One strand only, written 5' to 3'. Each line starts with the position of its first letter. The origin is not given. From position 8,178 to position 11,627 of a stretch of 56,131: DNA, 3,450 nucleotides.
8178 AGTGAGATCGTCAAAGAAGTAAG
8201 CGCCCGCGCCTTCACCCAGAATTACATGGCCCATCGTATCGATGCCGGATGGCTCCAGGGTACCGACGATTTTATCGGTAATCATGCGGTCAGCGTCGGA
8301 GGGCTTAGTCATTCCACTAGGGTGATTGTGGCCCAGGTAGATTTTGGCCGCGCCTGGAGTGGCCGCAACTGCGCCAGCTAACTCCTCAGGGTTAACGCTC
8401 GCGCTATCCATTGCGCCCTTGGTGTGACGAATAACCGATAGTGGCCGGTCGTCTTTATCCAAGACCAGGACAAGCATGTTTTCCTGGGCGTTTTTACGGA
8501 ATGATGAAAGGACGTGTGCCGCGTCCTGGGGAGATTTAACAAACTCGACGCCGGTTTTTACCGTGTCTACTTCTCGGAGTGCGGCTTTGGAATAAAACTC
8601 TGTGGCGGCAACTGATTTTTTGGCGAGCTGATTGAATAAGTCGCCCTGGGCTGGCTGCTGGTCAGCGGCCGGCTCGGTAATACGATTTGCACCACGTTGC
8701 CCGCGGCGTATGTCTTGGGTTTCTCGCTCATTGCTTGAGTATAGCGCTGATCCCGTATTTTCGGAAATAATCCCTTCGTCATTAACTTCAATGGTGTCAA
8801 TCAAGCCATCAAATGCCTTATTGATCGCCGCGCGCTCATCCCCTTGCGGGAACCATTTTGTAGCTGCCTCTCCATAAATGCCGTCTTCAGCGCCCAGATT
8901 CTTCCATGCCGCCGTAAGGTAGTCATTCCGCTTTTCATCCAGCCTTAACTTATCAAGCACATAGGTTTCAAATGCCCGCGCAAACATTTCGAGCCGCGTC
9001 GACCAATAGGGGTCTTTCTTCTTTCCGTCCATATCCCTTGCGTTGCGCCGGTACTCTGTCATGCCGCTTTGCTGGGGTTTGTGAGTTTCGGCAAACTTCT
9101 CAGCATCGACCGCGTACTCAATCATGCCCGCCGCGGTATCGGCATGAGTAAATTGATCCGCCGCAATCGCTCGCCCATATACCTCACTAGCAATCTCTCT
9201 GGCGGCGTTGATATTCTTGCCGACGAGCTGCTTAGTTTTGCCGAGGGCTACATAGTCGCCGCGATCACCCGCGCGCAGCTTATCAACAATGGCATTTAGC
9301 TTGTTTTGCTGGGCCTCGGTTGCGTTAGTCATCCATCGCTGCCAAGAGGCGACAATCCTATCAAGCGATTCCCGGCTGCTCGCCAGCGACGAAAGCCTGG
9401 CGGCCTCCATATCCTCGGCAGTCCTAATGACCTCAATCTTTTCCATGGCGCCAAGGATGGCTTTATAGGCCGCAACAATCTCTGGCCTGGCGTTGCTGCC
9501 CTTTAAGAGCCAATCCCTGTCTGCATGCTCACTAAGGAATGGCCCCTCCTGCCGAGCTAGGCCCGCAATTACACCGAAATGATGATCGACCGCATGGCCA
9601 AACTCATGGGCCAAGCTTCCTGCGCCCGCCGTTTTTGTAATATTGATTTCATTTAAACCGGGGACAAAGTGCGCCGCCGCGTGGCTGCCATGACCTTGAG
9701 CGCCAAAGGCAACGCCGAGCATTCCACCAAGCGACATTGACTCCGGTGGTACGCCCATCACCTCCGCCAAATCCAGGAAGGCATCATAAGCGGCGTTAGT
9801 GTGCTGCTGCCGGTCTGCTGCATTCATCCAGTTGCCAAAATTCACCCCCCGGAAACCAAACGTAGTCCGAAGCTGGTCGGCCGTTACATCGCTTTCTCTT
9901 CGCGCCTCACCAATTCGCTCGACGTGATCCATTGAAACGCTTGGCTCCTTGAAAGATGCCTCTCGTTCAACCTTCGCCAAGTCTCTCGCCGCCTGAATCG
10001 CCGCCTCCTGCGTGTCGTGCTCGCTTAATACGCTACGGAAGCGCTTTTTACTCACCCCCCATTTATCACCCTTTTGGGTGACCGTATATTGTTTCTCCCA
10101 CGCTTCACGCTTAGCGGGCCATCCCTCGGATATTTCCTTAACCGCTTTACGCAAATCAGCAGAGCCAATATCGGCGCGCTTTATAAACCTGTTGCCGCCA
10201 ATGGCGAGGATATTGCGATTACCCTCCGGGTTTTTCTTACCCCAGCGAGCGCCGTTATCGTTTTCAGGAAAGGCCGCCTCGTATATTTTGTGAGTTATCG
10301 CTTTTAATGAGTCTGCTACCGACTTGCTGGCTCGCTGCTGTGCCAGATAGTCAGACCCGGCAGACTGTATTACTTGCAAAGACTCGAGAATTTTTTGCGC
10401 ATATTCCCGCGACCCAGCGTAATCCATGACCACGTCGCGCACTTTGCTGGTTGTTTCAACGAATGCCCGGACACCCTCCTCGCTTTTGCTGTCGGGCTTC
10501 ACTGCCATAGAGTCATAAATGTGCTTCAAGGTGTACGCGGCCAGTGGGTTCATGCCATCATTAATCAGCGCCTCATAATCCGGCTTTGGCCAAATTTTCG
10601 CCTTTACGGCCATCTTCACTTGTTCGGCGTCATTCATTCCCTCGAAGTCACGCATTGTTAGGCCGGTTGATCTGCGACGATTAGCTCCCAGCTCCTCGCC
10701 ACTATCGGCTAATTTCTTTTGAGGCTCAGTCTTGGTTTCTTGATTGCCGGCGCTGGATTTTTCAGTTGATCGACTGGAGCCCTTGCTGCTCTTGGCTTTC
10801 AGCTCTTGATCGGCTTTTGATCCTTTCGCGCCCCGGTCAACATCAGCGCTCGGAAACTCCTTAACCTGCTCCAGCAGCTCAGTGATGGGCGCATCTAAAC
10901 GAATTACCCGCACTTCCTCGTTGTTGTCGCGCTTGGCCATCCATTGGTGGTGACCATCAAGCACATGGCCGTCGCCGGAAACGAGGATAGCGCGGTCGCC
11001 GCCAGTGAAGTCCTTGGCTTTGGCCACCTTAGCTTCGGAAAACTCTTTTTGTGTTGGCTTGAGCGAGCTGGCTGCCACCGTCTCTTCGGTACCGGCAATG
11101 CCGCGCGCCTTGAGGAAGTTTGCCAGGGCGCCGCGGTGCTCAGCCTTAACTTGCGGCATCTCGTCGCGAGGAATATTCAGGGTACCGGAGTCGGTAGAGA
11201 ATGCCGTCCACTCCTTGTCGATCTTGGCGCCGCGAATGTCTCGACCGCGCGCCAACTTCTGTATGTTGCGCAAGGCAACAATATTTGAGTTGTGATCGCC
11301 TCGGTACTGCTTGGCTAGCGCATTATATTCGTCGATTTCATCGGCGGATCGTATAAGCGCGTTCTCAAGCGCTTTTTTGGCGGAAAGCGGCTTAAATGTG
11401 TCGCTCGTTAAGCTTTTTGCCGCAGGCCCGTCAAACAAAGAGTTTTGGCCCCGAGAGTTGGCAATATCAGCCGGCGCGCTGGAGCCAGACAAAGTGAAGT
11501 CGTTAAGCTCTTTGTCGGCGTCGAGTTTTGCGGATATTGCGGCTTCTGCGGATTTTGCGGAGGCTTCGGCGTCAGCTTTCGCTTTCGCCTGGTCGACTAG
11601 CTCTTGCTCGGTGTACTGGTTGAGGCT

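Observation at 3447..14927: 3,826-aa polyvalent virion protein stacking ParB-like, zincin, RadC/JAB and ART-like modules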

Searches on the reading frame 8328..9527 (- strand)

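Call 7: search_protein_families(library=pfam, proteins=[window:8328-9527:-], max_evalue=1)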
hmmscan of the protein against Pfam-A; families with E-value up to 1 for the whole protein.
window:8328-9527:- (400 aa): 2 families
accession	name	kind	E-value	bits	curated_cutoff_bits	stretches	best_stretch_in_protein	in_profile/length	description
PF18796.6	LPD1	-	1.5e-19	70.3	27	1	167-247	2-75/78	Large polyvalent protein-associated domain 1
PF04002.20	RadC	-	5.5e-05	23.5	22.1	1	331-400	2-71/121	RadC-like JAB domain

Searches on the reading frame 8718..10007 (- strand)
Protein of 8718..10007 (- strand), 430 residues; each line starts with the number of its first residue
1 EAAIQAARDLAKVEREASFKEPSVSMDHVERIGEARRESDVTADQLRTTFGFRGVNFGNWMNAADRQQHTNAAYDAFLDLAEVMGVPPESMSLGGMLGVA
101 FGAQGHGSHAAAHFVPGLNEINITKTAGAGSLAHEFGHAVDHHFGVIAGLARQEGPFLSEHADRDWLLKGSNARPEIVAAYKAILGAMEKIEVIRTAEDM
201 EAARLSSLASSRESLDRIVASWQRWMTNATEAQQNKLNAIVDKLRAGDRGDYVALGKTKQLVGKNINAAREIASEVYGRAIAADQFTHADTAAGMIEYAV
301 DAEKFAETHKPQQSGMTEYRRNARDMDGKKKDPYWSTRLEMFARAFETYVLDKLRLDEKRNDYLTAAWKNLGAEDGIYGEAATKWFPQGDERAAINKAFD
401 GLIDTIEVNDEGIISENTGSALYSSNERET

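Call 29: search_solved_structures(query=A2, max_evalue=10, show_alignments=3)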
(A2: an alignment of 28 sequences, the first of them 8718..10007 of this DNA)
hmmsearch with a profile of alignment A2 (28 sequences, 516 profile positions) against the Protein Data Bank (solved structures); distinct sequences matched with E-value up to 10: 9.
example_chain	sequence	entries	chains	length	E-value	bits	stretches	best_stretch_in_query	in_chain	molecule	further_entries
7vf3_B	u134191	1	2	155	0.089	15.2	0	56-99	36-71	Uteroglobin,PB1m7 peptide,Uteroglobin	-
2l0r_A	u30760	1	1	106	0.091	15.2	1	347-408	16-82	Lethal factor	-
7vg7_B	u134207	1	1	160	0.19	14.1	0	56-85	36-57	Uteroglobin,PB1m6A9 peptide,Uteroglobin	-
4pkq_A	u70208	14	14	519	0.3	13.5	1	347-373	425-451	Lethal factor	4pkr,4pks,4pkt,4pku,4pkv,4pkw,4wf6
1yqy_A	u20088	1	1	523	0.3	13.5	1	347-373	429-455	Lethal factor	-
4dv8_A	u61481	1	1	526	0.3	13.5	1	347-373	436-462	Lethal factor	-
5i4z_A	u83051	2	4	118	0.42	13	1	150-231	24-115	Myc proto-oncogene protein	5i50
8ppr_G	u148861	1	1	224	1.4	11.3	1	152-245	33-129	Kinetochore protein Spc25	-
4yto_A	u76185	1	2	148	8.7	8.7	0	150-240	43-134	Synaptonemal complex protein 1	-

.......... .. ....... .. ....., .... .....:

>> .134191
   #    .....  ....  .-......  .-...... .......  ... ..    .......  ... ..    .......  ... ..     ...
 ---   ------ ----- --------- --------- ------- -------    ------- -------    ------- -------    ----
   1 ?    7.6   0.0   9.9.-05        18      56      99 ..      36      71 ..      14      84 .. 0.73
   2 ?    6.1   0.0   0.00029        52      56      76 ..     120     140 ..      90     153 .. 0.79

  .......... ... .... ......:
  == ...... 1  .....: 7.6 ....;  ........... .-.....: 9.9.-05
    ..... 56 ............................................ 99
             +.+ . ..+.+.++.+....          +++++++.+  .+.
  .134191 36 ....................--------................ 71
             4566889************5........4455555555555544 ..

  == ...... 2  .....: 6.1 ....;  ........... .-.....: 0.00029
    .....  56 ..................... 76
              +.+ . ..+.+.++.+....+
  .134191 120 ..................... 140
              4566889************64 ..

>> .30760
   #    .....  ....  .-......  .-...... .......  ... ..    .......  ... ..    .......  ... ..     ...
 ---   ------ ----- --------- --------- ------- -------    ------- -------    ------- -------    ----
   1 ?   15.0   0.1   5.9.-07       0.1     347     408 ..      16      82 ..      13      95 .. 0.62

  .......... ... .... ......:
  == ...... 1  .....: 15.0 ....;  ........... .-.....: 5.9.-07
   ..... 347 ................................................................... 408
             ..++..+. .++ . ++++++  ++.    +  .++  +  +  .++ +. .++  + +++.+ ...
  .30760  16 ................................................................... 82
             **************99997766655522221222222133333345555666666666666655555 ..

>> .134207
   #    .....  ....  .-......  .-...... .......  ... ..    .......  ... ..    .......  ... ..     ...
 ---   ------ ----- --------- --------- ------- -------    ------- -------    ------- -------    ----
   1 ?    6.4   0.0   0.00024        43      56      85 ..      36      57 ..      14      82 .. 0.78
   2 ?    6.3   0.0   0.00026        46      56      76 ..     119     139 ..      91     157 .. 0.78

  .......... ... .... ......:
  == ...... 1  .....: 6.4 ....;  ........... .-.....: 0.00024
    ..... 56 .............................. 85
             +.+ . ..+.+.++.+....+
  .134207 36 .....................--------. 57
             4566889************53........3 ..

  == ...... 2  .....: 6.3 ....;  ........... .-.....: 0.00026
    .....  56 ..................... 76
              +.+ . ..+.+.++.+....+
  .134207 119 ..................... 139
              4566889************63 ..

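Call 44: predict_structure(alignment_id=A2)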
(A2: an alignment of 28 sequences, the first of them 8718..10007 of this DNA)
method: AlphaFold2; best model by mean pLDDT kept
length: 430 residues; sequences in the alignment: 28
mean_pLDDT: 77.1   pTM: 0.67
mean pLDDT of the five models: 77.1, 74.7, 74.5, 72.3, 71.2
residues with pLDDT >= 90: 153; 70-90: 142; 50-70: 87; < 50: 48
segments of 3 or more residues with pLDDT < 50: 284-286, 288-292, 307-313, 372-378, 410-422, 424-430
pLDDT, mean of each block of 10 residues (from residue 1): 72 56 73 95 97 93 92 97 94 93 72 90 79 95 91 77 82 89 91 56 71 74 78 80 78 74 71 65 49 50 52 71 87 90 96 93 80 49 77 93 76 37 41
secondary structure, 60 per line:
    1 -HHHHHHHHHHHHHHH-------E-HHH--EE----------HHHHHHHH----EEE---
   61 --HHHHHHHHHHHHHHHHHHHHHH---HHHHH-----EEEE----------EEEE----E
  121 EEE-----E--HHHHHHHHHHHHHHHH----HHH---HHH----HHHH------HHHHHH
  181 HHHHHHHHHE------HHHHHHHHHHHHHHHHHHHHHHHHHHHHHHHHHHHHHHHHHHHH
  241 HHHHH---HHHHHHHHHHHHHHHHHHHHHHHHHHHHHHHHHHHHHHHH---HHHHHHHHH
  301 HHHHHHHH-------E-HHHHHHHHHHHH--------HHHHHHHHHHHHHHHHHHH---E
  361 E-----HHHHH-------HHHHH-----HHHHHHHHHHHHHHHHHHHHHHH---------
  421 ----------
elements in order: H2-16 H43-50 E55-57 H63-84 H88-92 E98-101 E112-115 E120-123 H132-147 H165-168 H175-189 H197-245 H249-288 H292-308 H318-329 H338-356 H367-371 H379-383 H389-411

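Call 48: fold_search(model_id=the predicted structure, library=pdb)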
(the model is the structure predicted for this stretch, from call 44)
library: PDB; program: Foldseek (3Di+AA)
matches with E <= 10: 75; with E <= 0.001: 0
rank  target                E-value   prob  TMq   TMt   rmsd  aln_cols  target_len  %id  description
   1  4pkq                  5.3e-01  0.51  0.17  0.15   6.3       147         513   15  Anthrax toxin lethal factor with bound zinc (released 2014-11-12)
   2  4pkw                  5.8e-01  0.54  0.20  0.18   5.8       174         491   13  Anthrax toxin lethal factor with bound small molecule inhibitor GM6001 (released 2014-11-12)
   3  4pks                  5.8e-01  0.51  0.21  0.19   8.3       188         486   13  Anthrax toxin lethal factor with bound small molecule inhibitor 11 (released 2014-11-12)
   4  5d1t                  7.1e-01  0.60  0.18  0.16   4.7       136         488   15  Anthrax toxin lethal factor with hydroxamic acid inhibitor (released 2015-11-11)
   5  4xm6                  7.5e-01  0.33  0.19  0.17   6.7       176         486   15  Anthrax toxin lethal factor with ligand-induced binding pocket (released 2015-11-11)
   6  6zxj_H                8.7e-01  0.35  0.20  0.13   8.1       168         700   17  Fully-loaded anthrax lethal toxin in its heptameric pre-pore state, in which the third lethal factor is masked out (PA (released 2020-09-02)
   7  7pub_F6               9.2e-01  0.80  0.13  0.14   5.1        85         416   12  Late assembly intermediate of the Trypanosoma brucei mitoribosomal small subunit (released 2022-05-04)
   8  6zxk_H                9.2e-01  0.33  0.20  0.13   8.1       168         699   17  Fully-loaded anthrax lethal toxin in its heptameric pre-pore state and PA7LF(2+1B) arrangement (released 2020-09-02)
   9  4pkt                  9.6e-01  0.51  0.20  0.17   4.8       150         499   15  Anthrax toxin lethal factor with bound small molecule inhibitor 13 (released 2014-11-12)
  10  4pkr                  1.4e+00  0.33  0.20  0.18   8.6       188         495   13  Anthrax toxin lethal factor with bound small molecule inhibitor 10 (released 2014-11-12)
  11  9l2f_A                1.4e+00  0.05  0.11  0.10  28.2       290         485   13  Structure of SARM1 bound to M1 and 1AD in the active state (released 2025-03-19)
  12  9dmw_A                1.9e+00  0.03  0.12  0.03  32.2       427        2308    9  CryoEM structures of yeast cytoplasmic dynein in the presence of ATP and Lis1. (released 2025-06-04)
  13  3o1j_A                2.4e+00  0.15  0.19  0.28  22.2       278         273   12  Crystal Structure of the TorS sensor domain - TorT complex in the absence of isopropanol (released 2011-12-21)
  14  4ry2_B                2.5e+00  0.06  0.10  0.07  24.4       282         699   11  Crystal structure of the peptidase-containing ABC transporter PCAT1 (released 2015-07-22)
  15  1zxv_A                2.6e+00  0.18  0.21  0.13   8.7       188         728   15  X-Ray Crystal Structure of the Anthrax Lethal Factor Bound to a Small Molecule Inhibitor, BI-MFM3, 3-{5-[5-(4-Chloro-p (released 2005-07-05)
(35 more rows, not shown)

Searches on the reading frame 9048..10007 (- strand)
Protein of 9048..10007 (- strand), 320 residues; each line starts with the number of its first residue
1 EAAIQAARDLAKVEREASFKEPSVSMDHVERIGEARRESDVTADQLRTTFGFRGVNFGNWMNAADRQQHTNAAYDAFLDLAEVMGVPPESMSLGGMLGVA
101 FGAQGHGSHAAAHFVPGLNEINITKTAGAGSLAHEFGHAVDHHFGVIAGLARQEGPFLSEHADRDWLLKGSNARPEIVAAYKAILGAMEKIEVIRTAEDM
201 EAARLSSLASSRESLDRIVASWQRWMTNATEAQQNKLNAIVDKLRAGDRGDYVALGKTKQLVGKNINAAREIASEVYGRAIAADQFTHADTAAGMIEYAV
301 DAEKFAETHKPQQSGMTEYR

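Call 26: find_homologous_proteins(query=window:9048-10007:-, max_evalue=0.001)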
Query window:9048-10007:- (320 aa): 30 proteins with E <= 0.001 among 6888 candidates.
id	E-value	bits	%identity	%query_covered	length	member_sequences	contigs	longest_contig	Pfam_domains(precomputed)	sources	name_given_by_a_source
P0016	1.3e-55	207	45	75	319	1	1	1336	-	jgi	jgi:hypothetical protein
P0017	1.6e-43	168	57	47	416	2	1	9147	-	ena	-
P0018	2.6e-39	154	45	59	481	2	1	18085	PF18796.7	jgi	jgi:hypothetical protein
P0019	2.3e-37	147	58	35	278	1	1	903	-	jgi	jgi:hypothetical protein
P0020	5.2e-36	143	56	38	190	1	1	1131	-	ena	-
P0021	4.5e-35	140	45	58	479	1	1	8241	PF18796.7,PF18799.7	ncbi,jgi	jgi:hypothetical protein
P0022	1.5e-32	132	40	57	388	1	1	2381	PF18796.7,PF18799.7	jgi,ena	-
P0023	2.6e-32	131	42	54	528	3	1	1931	PF18796.7,PF18799.7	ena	-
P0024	3.5e-31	127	63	32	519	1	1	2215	PF18796.7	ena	-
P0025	1.9e-30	125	42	63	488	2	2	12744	PF18796.7,PF18799.7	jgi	jgi:hypothetical protein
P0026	2.5e-30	124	41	54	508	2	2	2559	PF18796.7,PF18799.7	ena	-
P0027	6.1e-30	123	53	37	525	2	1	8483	PF18796.7,PF18799.7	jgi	jgi:hypothetical protein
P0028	9.6e-29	119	41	54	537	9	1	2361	PF18796.7,PF18799.7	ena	-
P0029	2.6e-28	118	35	71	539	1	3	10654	PF18796.7,PF18799.7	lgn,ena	-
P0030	2.7e-28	118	42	54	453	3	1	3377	PF18796.7,PF18799.7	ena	-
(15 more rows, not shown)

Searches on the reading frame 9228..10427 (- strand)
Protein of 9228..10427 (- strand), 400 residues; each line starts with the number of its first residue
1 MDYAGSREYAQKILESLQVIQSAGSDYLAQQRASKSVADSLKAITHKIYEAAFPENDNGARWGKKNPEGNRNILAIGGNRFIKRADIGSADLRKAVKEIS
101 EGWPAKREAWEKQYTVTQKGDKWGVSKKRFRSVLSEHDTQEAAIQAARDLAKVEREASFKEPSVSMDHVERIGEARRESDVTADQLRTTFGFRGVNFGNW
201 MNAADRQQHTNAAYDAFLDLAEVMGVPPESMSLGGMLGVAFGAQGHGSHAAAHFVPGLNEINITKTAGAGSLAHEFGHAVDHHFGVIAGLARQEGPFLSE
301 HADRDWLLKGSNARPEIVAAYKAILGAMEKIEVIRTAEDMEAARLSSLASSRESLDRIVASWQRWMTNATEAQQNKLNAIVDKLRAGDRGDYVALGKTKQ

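Call 7: search_protein_families(library=pfam, proteins=[window:9228-10427:-], max_evalue=1)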
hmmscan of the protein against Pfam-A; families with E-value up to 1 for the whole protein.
window:9228-10427:- (400 aa): 2 families
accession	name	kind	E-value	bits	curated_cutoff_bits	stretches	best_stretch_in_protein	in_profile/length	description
PF09954.14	DUF2188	-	1.6e-05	25.4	22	1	114-155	1-43/62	Uncharacterized protein conserved in bacteria (DUF2188)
PF14747.11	DUF4473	-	0.072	14.1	25.9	0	350-383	44-77/78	Domain of unknown function (DUF4473)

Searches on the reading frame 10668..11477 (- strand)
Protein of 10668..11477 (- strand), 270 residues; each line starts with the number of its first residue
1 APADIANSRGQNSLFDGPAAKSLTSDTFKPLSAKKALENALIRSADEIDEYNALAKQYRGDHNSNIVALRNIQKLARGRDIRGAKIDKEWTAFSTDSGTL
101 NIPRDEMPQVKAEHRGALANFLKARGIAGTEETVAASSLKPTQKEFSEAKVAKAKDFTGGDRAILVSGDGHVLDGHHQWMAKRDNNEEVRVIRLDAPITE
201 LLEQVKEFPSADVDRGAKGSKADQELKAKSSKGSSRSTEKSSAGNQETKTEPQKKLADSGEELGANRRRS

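Call 34: find_homologous_proteins(query=window:10668-11477:-, max_evalue=0.001)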
Query window:10668-11477:- (270 aa): 15 proteins with E <= 0.001 among 1882 candidates.
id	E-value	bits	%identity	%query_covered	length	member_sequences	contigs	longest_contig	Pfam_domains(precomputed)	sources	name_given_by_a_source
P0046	2.7e-53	200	62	54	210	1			-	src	-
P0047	3.1e-50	189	63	52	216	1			-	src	-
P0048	2.7e-49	186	63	51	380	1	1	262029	-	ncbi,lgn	-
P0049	7.0e-48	182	60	53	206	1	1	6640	-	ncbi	-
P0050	4.7e-46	176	50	66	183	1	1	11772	-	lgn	-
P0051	1.8e-42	164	62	48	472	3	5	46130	PF18763.8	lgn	-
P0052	7.6e-40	155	70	40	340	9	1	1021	-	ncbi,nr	ncbi:hypothetical protein P3415_006617, partial [Pseudomonas aeruginosa]|nr:hypothetical protein [Ps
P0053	1.0e-37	148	69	39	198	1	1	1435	-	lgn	-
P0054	1.5e-37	148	65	40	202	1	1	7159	-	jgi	jgi:hypothetical protein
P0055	3.1e-35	140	69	37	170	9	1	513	-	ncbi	ncbi:hypothetical protein, partial [Pseudomonas aeruginosa]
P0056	3.8e-33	134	65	39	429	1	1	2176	-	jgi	-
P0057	3.6e-32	130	52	47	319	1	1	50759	-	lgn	-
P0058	1.4e-27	115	47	44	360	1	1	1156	-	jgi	jgi:hypothetical protein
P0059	6.7e-27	113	74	29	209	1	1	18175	-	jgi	jgi:hypothetical protein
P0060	9.8e-26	109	53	37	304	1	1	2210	-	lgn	-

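Call 36: search_solved_structures(query=A3, max_evalue=10, show_alignments=4)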
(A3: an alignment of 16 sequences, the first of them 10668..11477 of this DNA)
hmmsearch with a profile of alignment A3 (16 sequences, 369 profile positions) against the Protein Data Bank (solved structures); distinct sequences matched with E-value up to 10: 0.

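Call 37: search_protein_families(library=pfam, alignment_id=A3, max_evalue=1)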
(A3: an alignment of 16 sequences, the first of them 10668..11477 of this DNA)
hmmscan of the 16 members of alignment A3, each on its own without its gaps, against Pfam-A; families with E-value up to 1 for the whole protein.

A. member 1, window:10668-11477:- (270 aa): 0 families

B. families by the number of members that match (of 16 scanned): 7 families
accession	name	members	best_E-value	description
PF18763.7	ddrB-ParB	1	3.5e-29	ddrB-like ParB superfamily domain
PF00467.35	KOW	1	0.0022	KOW motif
PF10759.14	BPA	1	0.014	Bacterial proteasome activator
PF23290.1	KOW5_SPT5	1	0.13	Transcription elongation factor SPT5, fifth KOW domain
PF25092.1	SH3_KIN17_C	1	0.14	KIN17 C-terminal SH3 domain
PF04625.18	DEC-1_N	1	0.39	DEC-1 protein, N-terminal region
PF19439.4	CLEC16A_C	1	0.62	CLEC16A C-terminal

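Call 59: search_protein_representatives(alignment_id=A3)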
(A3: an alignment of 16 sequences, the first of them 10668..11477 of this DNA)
Query: 16 sequences, 369 profile positions. Proteins with E-value up to 0.001 (for the whole library): 4306; up to 1e-10: 2206; up to 1e-30: 747. The best 150 are listed.
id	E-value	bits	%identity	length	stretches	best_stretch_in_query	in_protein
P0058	5.7e-105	368.7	-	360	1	1-284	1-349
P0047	9.4e-101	354.8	-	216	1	68-279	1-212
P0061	6.6e-92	325.7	-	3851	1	38-329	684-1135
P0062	7.0e-92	325.6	-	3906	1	60-329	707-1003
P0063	7.6e-92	325.5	-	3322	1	2-268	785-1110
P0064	4.4e-91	323.0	-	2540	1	67-329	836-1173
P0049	5.8e-88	312.7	-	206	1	118-307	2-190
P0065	7.9e-88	312.3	-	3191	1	78-312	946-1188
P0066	9.7e-88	312.0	-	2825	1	59-342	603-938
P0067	1.0e-87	311.9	-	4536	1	90-312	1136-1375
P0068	1.1e-86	308.5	-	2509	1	2-289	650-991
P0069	3.3e-86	306.9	-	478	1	100-343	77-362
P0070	4.6e-86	306.5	-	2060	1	67-308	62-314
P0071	1.9e-85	304.4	-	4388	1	104-293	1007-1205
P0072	2.0e-85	304.4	-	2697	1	66-318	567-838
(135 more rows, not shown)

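Call 61: search_protein_families(library=ncbifam, proteins=[window:10668-11477:-], max_evalue=1)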
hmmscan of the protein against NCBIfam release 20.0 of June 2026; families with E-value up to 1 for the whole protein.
window:10668-11477:- (270 aa): 0 families
